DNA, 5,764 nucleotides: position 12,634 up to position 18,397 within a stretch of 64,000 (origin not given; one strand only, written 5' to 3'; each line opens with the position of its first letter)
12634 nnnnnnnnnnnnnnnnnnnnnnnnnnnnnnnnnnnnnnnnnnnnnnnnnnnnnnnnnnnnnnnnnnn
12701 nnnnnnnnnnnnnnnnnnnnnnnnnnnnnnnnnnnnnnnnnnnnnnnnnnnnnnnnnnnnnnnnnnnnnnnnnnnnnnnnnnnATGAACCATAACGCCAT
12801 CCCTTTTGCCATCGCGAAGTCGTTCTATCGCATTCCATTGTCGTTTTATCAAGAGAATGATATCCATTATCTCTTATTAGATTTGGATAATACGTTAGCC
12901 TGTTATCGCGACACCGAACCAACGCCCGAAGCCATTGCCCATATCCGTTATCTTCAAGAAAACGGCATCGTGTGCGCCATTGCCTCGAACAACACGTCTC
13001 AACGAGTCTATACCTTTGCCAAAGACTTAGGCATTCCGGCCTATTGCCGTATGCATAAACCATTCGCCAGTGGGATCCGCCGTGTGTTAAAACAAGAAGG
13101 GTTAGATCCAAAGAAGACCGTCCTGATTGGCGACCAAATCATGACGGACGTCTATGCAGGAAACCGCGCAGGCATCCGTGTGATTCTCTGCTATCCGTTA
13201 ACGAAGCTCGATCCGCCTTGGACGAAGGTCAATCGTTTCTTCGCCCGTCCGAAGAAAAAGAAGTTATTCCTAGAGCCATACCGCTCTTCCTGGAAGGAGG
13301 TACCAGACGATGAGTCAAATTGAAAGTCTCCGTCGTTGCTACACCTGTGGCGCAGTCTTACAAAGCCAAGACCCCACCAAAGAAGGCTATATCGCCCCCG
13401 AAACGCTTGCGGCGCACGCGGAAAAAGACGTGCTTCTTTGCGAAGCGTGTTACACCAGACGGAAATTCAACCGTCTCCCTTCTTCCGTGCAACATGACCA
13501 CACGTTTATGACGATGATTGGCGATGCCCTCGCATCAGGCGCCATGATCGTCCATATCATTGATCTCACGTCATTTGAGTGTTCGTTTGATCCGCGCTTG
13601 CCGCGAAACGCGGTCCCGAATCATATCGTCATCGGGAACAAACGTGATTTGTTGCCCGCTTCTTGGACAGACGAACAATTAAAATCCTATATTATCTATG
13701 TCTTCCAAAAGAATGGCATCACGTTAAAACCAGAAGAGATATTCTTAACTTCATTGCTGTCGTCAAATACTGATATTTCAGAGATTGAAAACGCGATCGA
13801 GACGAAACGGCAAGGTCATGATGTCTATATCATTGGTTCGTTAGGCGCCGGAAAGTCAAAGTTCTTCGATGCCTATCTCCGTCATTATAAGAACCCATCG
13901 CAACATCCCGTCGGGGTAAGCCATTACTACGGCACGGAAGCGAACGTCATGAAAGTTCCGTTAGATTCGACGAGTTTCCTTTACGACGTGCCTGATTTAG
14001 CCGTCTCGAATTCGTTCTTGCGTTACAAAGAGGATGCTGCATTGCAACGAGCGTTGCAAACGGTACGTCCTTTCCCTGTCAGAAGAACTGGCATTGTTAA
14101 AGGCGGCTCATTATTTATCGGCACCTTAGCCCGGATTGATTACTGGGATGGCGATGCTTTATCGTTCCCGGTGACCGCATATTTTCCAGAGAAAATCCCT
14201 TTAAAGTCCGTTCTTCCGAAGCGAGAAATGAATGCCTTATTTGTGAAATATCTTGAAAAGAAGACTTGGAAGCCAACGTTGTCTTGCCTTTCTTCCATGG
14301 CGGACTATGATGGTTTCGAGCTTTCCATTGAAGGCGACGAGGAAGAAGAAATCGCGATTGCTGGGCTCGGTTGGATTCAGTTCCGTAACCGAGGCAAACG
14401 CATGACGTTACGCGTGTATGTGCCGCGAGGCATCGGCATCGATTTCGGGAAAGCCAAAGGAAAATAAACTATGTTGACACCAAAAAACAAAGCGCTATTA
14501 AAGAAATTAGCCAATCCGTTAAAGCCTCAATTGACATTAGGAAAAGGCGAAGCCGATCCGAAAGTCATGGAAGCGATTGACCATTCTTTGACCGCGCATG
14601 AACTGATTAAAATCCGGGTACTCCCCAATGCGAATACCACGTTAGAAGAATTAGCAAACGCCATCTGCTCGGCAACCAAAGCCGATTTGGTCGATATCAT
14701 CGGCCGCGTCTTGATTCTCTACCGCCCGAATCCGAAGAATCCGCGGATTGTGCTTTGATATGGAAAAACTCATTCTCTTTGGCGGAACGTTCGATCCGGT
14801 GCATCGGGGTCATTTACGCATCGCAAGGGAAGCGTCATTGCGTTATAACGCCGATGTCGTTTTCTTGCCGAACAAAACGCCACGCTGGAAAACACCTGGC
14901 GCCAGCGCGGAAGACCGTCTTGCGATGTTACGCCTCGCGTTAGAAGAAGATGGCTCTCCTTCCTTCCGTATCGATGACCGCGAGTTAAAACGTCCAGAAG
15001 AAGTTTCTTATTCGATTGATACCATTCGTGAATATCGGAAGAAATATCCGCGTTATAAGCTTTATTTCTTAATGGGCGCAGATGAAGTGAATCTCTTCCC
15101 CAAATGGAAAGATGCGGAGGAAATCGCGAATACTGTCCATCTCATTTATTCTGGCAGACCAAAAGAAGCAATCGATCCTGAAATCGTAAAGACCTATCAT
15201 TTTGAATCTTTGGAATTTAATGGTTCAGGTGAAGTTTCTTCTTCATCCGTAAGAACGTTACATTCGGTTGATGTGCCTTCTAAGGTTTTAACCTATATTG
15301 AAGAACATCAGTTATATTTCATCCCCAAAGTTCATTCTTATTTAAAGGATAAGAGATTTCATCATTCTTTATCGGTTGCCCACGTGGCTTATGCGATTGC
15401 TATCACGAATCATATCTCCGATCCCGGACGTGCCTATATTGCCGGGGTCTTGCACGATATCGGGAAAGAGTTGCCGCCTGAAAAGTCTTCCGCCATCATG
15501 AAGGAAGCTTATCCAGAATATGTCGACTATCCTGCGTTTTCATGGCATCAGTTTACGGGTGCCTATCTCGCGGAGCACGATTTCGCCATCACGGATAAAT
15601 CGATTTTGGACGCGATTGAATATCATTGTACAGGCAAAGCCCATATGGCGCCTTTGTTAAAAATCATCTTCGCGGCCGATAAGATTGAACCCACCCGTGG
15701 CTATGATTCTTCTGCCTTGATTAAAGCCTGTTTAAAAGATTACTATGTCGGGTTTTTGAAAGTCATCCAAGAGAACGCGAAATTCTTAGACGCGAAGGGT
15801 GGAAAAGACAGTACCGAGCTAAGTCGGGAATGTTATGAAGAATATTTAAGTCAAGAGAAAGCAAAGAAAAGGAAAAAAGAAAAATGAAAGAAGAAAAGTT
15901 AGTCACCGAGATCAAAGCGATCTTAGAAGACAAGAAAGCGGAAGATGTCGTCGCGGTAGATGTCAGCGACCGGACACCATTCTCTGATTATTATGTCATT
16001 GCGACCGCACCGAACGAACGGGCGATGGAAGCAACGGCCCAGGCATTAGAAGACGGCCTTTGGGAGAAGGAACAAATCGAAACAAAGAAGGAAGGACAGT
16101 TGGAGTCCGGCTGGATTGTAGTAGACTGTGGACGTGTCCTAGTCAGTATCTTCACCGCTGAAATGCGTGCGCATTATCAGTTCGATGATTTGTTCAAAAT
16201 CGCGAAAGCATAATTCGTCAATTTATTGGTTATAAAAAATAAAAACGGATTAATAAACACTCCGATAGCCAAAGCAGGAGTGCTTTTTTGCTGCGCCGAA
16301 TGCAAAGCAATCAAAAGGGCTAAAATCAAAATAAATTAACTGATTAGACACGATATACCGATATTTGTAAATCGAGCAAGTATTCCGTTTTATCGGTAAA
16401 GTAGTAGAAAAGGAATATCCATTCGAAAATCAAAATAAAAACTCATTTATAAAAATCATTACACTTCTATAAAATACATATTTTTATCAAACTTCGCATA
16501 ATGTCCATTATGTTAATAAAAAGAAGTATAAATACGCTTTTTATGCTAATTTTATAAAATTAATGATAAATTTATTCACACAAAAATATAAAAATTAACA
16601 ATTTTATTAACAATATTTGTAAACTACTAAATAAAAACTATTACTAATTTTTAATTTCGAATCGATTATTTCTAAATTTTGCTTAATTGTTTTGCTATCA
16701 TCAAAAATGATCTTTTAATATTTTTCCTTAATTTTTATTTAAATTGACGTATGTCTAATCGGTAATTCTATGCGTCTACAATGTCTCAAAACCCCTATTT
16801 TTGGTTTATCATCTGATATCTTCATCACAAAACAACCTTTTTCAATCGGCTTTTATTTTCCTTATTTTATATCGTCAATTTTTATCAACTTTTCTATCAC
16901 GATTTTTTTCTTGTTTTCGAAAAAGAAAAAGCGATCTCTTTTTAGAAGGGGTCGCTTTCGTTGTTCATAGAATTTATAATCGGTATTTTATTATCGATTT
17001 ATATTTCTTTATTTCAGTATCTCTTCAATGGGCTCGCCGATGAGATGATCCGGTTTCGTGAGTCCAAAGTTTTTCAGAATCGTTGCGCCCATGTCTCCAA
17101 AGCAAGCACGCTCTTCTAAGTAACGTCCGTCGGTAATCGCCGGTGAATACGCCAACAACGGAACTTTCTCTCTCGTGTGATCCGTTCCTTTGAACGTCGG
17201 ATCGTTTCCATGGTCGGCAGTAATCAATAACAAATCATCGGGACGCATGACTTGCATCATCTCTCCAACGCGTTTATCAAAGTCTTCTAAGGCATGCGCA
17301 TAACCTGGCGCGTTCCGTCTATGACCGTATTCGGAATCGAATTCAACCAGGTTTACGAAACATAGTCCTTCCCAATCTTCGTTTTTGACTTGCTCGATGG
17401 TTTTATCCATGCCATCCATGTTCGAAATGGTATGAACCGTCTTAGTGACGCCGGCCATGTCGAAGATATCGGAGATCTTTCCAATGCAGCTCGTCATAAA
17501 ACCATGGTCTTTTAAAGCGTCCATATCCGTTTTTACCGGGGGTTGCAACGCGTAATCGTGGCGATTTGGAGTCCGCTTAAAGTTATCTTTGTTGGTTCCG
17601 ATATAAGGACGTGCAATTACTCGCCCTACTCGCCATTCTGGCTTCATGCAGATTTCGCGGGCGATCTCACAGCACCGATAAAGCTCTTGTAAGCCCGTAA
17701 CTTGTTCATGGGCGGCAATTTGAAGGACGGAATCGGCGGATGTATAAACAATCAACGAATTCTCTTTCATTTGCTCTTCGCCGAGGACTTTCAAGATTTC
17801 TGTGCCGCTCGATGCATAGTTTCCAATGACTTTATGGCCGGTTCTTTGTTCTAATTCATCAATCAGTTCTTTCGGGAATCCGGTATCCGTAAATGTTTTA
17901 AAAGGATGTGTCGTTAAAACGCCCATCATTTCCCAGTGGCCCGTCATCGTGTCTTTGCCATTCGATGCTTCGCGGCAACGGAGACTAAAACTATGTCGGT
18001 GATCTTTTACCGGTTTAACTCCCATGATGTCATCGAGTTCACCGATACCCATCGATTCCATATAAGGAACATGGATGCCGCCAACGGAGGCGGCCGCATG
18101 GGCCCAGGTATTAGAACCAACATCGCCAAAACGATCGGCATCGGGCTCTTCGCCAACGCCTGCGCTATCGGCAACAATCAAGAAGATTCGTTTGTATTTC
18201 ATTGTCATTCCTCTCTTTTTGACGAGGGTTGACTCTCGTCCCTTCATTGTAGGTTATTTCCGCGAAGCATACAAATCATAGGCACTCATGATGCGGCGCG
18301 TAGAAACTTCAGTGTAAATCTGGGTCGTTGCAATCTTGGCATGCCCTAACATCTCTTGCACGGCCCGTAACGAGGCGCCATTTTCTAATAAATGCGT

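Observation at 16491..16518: Canonical dif site at a plus-to-minus strand switch: the window spans the replication terminus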

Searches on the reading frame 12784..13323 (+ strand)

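Call 9: search_protein_families(library=ncbifam, proteins=[window:12784-13323:+])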
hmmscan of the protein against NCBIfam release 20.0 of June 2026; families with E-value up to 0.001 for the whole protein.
window:12784-13323:+ (179 aa): 17 families
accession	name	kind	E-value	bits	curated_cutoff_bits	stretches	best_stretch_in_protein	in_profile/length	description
TIGR01668.1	YqeG_hyp_ppase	hypoth_equivalog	6.5e-28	97.4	89.1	1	6-148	4-147/170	YqeG family HAD IIIA-type phosphatase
TIGR01662.1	HAD-SF-IIIA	subfamily_domain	2.5e-16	60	44.6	1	30-137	3-139/141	HAD-IIIA family hydrolase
TIGR01457.1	HAD-SF-IIA-hyp2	hypoth_equivalog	1.2e-08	34.8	247.65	1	91-136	177-222/249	TIGR01457 family HAD-type hydrolase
TIGR00099.1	Cof-subfamily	subfamily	5.2e-07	29.5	137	1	30-88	2-59/256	Cof-type HAD-IIB family hydrolase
TIGR01656.1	Histidinol-ppas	subfamily_domain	1.1e-06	28.6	84.15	1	87-134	97-143/149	histidinol-phosphate phosphatase domain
TIGR01460.1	HAD-SF-IIA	subfamily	2.4e-06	27.5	100.15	1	92-135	197-242/246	HAD-IIA family hydrolase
TIGR01509.1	HAD-SF-IA-v3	subfamily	9.8e-06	25.8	29.4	1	45-135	65-153/154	HAD-IA family hydrolase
TIGR02253.1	CTE7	subfamily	2.7e-05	24.1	169.75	1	90-135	148-193/221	TIGR02253 family HAD-type hydrolase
NF052576.1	PymNtasePynAStpc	equivalog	4.8e-05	23.1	350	0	59-138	122-202/229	pyrimidine 5'-nucleotidase PynA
TIGR01484.1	HAD-SF-IIB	subfamily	5.8e-05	23.3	41.8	0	30-86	2-58/221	HAD-IIB family hydrolase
NF002245.0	PRK01158.1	equivalog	8.6e-05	21.9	198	0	27-84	3-59/233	phosphoglycolate phosphatase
NF009695.0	PRK13222.1-2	equivalog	0.00016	21.2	225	1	43-134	92-191/226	phosphoglycolate phosphatase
TIGR01487.1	Pglycolate_arch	equivalog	0.00021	21.2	122.75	0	30-84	4-57/215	phosphoglycolate phosphatase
TIGR01452.1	PGP_euk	subfamily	0.0003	20.3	201.95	1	92-136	202-246/279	phosphoglycolate/pyridoxal phosphate family phosphatase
NF007762.0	PRK10444.1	equivalog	0.0006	19.4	368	0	91-136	175-220/250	HAD-IIA family hydrolase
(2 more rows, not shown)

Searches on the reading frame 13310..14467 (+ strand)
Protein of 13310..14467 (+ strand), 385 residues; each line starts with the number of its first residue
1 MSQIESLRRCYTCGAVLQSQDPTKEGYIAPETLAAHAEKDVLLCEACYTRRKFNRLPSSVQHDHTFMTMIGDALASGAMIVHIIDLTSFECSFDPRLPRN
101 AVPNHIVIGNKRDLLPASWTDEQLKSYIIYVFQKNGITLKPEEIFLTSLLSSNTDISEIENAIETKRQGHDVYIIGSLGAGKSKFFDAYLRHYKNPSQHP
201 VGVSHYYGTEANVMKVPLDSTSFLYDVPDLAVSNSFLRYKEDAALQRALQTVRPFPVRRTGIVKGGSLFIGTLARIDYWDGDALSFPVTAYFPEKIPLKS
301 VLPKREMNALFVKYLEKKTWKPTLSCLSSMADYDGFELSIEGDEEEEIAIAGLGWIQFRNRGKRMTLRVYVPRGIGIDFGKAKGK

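Call 9: search_protein_families(library=ncbifam, proteins=[window:13310-14467:+])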
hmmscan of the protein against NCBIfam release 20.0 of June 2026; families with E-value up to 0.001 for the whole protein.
window:13310-14467:+ (385 aa): 1 family
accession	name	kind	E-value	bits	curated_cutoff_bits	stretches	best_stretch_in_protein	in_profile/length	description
TIGR03597.1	GTPase_YqeH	equivalog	1.4e-52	179.1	297.4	1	9-378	1-355/361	ribosome biogenesis GTPase YqeH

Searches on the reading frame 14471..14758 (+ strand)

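Call 9: search_protein_families(library=ncbifam, proteins=[window:14471-14758:+])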
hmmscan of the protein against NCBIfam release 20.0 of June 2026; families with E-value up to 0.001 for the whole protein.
window:14471-14758:+ (95 aa): 2 families
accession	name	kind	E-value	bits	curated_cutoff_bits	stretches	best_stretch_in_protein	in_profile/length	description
TIGR00253.1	RNA_bind_YhbY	equivalog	1.2e-19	70.7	78.5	1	2-93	1-92/96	ribosome assembly RNA-binding protein YhbY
NF007669.0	PRK10343.1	equivalog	1.6e-14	54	175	1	2-88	3-89/97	ribosome assembly RNA-binding protein YhbY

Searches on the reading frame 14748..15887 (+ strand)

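Call 9: search_protein_families(library=ncbifam, proteins=[window:14748-15887:+])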
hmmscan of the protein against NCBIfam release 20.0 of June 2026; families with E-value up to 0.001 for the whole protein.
window:14748-15887:+ (379 aa): 15 families
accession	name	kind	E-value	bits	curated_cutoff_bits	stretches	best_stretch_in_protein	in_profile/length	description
NF005519.0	PRK07152.1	equivalog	1.6e-84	283.9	315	1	7-366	2-359/361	nicotinate-nucleotide adenylyltransferase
TIGR00482.1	TIGR00482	equivalog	8.5e-40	136.9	112.45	1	10-190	1-194/194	nicotinate (nicotinamide) nucleotide adenylyltransferase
NF000839.0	PRK00071.1-1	equivalog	1.6e-38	132.8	187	1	9-143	9-143/219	nicotinate-nucleotide adenylyltransferase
NF000840.1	PRK00071.1-3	equivalog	1.1e-33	116.4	150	1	5-190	5-198/201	nicotinate-nucleotide adenylyltransferase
NF000841.0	PRK00071.1-4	equivalog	3.8e-31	108.4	197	1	5-190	6-192/194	nicotinate-nucleotide adenylyltransferase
TIGR00488.1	TIGR00488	equivalog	8.1e-31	107.2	70.15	1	197-347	3-156/173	bis(5'-nucleosyl)-tetraphosphatase (symmetrical) YqeK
NF005410.0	PRK06973.1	equivalog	6.7e-22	77.9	214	1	7-139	23-158/243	nicotinate-nucleotide adenylyltransferase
NF000843.0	PRK00071.2-2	equivalog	3.4e-20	72.5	240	1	9-143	15-147/212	nicotinate-nucleotide adenylyltransferase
NF000842.0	PRK00071.2-1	equivalog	2.2e-16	60.1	167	1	6-194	2-188/191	nicotinate-nucleotide adenylyltransferase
NF000845.0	PRK00071.2-4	equivalog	5.3e-12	45.6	210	1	10-141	12-141/197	nicotinate-nucleotide adenylyltransferase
NF000846.0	PRK00071.2-5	equivalog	7.5e-11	41.9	329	1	8-141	21-152/210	nicotinate-nucleotide adenylyltransferase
TIGR00125.1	cyt_tran_rel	domain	2.9e-10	40.2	27.7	1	9-68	2-63/65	adenylyltransferase/cytidyltransferase family protein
NF006479.0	PRK08887.1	equivalog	5.2e-06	26.4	164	1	5-130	1-126/174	nicotinate-nicotinamide nucleotide adenylyltransferase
TIGR00277.1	HDIG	domain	9.5e-06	25.4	27.6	1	203-246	5-47/84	HDIG domain-containing metalloprotein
TIGR01510.1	coaD_prev_kdtB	equivalog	0.00014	22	103.3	1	10-66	3-57/155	pantetheine-phosphate adenylyltransferase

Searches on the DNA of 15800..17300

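Call 42: search_rna_families(source=window, start=15800, end=17300, threshold=evalue, max_evalue=1)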
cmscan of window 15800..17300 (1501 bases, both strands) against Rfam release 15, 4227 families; matches with E-value up to 1: 0.
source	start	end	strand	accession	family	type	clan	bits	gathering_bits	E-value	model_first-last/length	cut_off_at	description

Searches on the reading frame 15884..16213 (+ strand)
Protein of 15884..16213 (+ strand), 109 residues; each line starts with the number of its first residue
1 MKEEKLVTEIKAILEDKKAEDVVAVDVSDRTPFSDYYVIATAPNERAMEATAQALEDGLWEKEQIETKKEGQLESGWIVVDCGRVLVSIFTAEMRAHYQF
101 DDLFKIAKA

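Call 9: search_protein_families(library=ncbifam, proteins=[window:15884-16213:+])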
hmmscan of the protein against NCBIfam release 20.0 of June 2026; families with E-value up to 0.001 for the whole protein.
window:15884-16213:+ (109 aa): 1 family
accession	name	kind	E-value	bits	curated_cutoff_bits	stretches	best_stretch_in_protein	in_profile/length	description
TIGR00090.1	rsfS_iojap_ybeB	equivalog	4.9e-24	84.4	56.9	1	7-104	2-99/99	ribosome silencing factor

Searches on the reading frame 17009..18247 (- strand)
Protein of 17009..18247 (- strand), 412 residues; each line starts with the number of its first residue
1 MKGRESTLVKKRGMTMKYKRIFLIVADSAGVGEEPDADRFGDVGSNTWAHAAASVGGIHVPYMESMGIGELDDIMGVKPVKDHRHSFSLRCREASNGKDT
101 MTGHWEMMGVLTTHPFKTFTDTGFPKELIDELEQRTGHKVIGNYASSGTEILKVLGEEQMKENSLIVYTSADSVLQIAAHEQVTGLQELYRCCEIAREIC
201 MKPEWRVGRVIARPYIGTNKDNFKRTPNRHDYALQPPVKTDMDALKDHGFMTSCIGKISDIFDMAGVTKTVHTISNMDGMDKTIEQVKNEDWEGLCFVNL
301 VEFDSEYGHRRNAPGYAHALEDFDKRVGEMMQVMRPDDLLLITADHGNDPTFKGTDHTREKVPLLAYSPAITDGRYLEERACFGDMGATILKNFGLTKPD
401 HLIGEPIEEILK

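Call 9: search_protein_families(library=ncbifam, proteins=[window:17009-18247:-])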
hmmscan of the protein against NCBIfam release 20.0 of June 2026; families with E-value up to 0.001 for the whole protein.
window:17009-18247:- (412 aa): 9 families
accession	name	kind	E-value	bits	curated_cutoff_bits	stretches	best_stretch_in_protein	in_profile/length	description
NF003766.0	PRK05362.1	equivalog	5.2e-160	532.5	256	1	17-400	2-386/396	phosphopentomutase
TIGR01696.1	deoB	equivalog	1.9e-153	510.9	341.2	1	20-400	1-377/381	phosphopentomutase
NF009049.0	PRK12383.1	equivalog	2.6e-44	151.8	254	2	244-400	239-392/408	phosphopentomutase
TIGR00306.2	apgM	subfamily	5.7e-09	35.4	320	1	261-382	262-384/403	2,3-bisphosphoglycerate-independent phosphoglycerate mutase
TIGR01307.1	pgm_bpd_ind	equivalog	1.1e-08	34.1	330.65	1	281-406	374-502/504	2,3-bisphosphoglycerate-independent phosphoglycerate mutase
NF003104.0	PRK04024.1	equivalog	1.3e-07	30.7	489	1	260-372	265-371/412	2,3-bisphosphoglycerate-independent phosphoglycerate mutase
NF038358.1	phophono_PhpG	equivalog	6e-06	25.2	545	1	288-386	304-403/417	CMP-5'-phosphonoformate--3-phosphoglycerate phosphonoformyl transferase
NF003242.0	PRK04200.1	equivalog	1.6e-05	24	426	1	231-372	231-363/395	cofactor-independent phosphoglycerate mutase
TIGR02535.1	hyp_Hser_kinase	hypoth_equivalog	8.5e-05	21.5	446.3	1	230-382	231-379/397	proposed homoserine kinase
